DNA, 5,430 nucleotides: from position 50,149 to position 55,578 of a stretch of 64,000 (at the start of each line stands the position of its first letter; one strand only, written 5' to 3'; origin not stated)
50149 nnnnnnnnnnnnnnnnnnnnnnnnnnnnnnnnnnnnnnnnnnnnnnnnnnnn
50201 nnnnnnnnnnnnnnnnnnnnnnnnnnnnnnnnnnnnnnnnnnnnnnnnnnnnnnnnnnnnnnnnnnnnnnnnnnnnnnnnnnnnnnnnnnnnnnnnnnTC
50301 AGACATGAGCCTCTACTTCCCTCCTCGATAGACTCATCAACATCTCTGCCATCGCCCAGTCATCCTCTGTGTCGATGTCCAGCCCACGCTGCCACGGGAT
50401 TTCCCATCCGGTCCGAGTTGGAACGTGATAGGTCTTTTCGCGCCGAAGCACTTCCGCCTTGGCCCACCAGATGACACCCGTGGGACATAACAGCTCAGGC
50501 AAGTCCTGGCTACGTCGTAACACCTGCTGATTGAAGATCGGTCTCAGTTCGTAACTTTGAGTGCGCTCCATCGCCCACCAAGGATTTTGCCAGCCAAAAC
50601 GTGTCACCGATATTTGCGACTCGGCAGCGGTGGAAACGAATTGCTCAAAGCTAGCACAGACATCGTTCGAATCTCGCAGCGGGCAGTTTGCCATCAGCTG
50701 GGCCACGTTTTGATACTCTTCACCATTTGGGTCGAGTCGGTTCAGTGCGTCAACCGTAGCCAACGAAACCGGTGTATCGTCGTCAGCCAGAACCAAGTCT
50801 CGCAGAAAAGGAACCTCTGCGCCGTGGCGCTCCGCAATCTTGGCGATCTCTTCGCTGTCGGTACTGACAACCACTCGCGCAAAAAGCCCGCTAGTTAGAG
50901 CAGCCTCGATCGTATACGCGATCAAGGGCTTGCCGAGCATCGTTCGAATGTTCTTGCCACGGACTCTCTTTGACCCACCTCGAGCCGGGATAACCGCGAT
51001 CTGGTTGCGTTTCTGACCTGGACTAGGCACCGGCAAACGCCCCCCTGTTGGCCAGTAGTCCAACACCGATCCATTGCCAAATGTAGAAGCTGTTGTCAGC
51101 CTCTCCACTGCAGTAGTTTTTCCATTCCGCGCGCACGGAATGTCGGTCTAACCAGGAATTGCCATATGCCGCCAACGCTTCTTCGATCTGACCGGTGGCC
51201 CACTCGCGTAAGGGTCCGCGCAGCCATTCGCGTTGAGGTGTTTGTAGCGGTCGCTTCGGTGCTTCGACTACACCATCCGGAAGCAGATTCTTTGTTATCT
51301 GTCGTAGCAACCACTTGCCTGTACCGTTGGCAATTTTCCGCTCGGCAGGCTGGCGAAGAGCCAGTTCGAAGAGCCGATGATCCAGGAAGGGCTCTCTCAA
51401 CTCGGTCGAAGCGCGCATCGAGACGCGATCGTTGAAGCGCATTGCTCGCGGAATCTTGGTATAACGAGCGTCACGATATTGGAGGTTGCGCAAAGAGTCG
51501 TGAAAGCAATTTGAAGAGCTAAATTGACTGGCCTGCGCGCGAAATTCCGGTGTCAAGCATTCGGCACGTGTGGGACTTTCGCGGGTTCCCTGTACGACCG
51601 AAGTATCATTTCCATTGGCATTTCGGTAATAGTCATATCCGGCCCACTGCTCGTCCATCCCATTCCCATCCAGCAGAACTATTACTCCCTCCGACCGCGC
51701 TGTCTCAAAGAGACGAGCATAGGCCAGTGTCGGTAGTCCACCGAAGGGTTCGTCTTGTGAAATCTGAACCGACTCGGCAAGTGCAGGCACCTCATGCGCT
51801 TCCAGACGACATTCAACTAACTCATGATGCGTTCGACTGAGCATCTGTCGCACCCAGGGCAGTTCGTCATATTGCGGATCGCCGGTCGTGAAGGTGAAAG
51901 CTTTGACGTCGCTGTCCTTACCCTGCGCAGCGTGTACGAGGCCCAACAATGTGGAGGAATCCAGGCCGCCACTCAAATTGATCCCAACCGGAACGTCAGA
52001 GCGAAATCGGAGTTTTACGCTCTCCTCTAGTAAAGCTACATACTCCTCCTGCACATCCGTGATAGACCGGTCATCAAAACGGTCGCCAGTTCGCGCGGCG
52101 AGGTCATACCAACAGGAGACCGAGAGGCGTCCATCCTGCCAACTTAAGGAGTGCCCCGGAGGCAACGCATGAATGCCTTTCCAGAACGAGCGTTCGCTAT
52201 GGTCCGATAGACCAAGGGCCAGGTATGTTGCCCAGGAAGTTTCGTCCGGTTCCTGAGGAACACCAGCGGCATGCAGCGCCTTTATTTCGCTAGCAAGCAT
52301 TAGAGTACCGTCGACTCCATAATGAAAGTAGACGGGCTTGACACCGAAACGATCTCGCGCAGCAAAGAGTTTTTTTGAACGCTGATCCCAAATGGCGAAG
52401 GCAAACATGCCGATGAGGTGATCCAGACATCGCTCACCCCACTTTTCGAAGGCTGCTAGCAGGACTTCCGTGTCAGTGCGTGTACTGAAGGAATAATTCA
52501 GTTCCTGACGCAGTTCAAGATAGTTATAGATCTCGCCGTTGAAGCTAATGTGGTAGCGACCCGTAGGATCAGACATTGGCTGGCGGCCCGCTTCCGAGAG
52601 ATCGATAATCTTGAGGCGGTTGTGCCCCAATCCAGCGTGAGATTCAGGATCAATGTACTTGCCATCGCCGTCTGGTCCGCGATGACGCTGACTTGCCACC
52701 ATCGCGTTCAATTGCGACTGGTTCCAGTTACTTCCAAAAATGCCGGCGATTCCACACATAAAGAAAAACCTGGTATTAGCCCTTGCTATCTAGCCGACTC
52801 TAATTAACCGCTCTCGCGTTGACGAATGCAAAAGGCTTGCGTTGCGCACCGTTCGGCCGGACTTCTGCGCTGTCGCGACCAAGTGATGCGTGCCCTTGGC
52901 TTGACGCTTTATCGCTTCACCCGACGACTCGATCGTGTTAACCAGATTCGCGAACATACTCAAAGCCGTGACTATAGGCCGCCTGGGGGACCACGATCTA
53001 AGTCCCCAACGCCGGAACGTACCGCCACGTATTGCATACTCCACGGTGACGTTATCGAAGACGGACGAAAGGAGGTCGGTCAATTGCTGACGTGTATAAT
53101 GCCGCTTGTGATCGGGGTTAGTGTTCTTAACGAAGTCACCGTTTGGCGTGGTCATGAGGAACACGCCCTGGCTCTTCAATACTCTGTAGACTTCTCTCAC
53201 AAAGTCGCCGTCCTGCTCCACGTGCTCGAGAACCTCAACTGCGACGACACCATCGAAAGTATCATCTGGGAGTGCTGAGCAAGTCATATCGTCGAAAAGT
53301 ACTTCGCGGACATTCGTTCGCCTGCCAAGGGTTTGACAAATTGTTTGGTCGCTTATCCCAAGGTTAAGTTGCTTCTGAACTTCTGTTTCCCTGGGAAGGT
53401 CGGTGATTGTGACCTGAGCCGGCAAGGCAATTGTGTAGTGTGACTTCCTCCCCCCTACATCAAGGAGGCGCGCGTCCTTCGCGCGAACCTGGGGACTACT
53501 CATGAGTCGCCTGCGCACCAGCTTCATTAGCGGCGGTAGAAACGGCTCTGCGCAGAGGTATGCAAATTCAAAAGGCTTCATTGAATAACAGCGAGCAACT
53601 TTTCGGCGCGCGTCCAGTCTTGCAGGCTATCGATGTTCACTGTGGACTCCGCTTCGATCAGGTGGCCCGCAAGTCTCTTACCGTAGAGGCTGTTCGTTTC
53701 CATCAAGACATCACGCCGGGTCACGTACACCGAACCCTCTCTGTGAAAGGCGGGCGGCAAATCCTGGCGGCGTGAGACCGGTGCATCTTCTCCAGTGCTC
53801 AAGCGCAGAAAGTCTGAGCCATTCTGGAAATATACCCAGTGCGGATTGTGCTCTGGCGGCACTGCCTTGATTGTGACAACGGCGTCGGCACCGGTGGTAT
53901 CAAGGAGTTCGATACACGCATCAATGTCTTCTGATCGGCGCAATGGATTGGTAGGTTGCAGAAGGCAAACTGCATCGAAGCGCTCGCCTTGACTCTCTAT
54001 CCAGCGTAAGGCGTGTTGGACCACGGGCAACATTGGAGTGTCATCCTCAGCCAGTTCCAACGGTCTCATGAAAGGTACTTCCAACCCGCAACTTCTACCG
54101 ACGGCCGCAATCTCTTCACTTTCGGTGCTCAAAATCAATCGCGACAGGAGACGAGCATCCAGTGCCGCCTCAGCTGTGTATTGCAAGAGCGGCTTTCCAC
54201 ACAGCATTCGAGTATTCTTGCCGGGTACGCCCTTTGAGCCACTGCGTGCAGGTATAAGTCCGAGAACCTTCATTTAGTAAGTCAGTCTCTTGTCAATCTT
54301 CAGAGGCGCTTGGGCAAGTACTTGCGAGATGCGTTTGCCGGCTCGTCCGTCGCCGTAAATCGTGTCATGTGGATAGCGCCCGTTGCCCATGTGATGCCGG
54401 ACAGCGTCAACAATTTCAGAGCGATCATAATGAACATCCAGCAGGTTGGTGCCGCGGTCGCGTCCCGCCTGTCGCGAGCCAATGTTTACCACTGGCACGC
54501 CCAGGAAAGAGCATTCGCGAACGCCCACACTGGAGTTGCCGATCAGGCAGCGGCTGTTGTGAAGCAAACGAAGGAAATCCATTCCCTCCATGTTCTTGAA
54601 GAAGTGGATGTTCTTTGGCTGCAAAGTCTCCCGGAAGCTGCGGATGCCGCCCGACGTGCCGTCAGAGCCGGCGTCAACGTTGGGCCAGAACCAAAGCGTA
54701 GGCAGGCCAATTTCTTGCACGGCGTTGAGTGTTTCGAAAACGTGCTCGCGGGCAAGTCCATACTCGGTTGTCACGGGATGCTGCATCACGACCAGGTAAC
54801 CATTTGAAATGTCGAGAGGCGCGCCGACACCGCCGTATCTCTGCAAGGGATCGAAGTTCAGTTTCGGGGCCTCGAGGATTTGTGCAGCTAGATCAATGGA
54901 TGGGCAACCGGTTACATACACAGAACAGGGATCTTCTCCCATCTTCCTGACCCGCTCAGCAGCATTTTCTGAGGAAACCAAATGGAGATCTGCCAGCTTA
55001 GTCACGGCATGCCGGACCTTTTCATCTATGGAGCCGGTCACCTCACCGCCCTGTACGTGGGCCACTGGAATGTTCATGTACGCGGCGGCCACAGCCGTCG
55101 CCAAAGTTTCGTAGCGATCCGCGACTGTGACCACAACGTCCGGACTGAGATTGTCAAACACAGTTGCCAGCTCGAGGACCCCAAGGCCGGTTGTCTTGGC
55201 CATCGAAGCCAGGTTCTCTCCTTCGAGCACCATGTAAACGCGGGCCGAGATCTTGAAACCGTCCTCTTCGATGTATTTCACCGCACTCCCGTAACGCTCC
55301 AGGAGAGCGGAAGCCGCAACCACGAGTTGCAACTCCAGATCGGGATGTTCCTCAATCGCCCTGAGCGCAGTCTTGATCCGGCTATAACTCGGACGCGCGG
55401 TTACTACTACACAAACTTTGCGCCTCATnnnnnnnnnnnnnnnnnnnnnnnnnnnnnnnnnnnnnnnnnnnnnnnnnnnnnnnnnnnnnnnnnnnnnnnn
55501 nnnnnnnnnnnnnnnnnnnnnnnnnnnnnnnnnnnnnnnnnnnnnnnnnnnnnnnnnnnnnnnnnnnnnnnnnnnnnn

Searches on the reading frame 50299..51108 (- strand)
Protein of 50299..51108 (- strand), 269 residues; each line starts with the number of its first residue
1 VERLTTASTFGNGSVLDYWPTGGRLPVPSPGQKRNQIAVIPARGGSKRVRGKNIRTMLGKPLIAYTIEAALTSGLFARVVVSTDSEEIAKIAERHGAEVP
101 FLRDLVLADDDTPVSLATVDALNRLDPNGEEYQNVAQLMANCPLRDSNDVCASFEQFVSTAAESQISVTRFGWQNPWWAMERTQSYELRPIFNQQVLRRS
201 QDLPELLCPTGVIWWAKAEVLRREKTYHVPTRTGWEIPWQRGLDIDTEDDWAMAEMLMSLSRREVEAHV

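Call 48: search_protein_families(library=pfam, proteins=[window:50299-51108:-], max_evalue=0.001)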
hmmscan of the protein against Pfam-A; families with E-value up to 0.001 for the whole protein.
window:50299-51108:- (269 aa): 2 families
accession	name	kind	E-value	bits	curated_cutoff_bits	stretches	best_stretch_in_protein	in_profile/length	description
PF02348.25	CTP_transf_3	-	1.2e-22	81.2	22.6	1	37-112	1-76/217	Cytidylyltransferase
PF12804.13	NTP_transf_3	-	0.00066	20.3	27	1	38-176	1-130/160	MobA-like NTP transferase domain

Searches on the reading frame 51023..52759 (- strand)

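Call 48: search_protein_families(library=pfam, proteins=[window:51023-52759:-], max_evalue=0.001)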
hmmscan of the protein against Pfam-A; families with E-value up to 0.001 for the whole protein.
window:51023-52759:- (578 aa): 4 families
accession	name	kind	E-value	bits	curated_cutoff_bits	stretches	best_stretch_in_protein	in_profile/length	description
PF00733.27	Asn_synthase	-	9.3e-64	216.7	21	1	242-564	4-346/354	Asparagine synthase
PF13537.11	GATase_7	-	2.5e-44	150.7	25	1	46-163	1-122/123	Glutamine amidotransferase domain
PF13522.11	GATase_6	-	7.3e-40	136.4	27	1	39-158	9-130/130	Glutamine amidotransferase domain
PF12481.13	DUF3700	-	2.6e-05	24.3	27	1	109-164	123-178/228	Aluminium induced protein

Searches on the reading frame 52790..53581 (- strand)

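Call 48: search_protein_families(library=pfam, proteins=[window:52790-53581:-], max_evalue=0.001)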
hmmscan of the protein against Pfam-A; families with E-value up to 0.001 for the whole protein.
window:52790-53581:- (263 aa): 5 families
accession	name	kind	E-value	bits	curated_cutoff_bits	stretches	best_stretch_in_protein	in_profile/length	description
PF08241.18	Methyltransf_11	-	2e-10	41.6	21.2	1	85-142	37-94/95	Methyltransferase domain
PF13489.12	Methyltransf_23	-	4.1e-10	40.1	27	1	31-161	18-124/164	Methyltransferase domain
PF13847.12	Methyltransf_31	-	1e-06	28.9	27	1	92-151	59-114/145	Methyltransferase domain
PF08242.18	Methyltransf_12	-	1.3e-05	26.3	30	1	41-141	2-98/98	Methyltransferase domain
PF13649.12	Methyltransf_25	-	2.7e-05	25.2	27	1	94-139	50-97/97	Methyltransferase domain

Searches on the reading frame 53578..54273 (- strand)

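Call 48: search_protein_families(library=pfam, proteins=[window:53578-54273:-], max_evalue=0.001)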
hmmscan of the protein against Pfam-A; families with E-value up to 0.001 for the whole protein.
window:53578-54273:- (231 aa): 1 family
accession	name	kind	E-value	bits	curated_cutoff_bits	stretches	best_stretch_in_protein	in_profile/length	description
PF02348.25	CTP_transf_3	-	6.8e-21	75.5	22.6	1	5-209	2-192/217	Cytidylyltransferase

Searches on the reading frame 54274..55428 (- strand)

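Call 48: search_protein_families(library=pfam, proteins=[window:54274-55428:-], max_evalue=0.001)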
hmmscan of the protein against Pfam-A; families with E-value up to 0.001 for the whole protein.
window:54274-55428:- (384 aa): 1 family
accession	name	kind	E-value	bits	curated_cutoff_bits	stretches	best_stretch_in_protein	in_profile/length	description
PF02350.25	Epimerase_2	-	2.2e-72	244.2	30.6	1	23-371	1-346/347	UDP-N-acetylglucosamine 2-epimerase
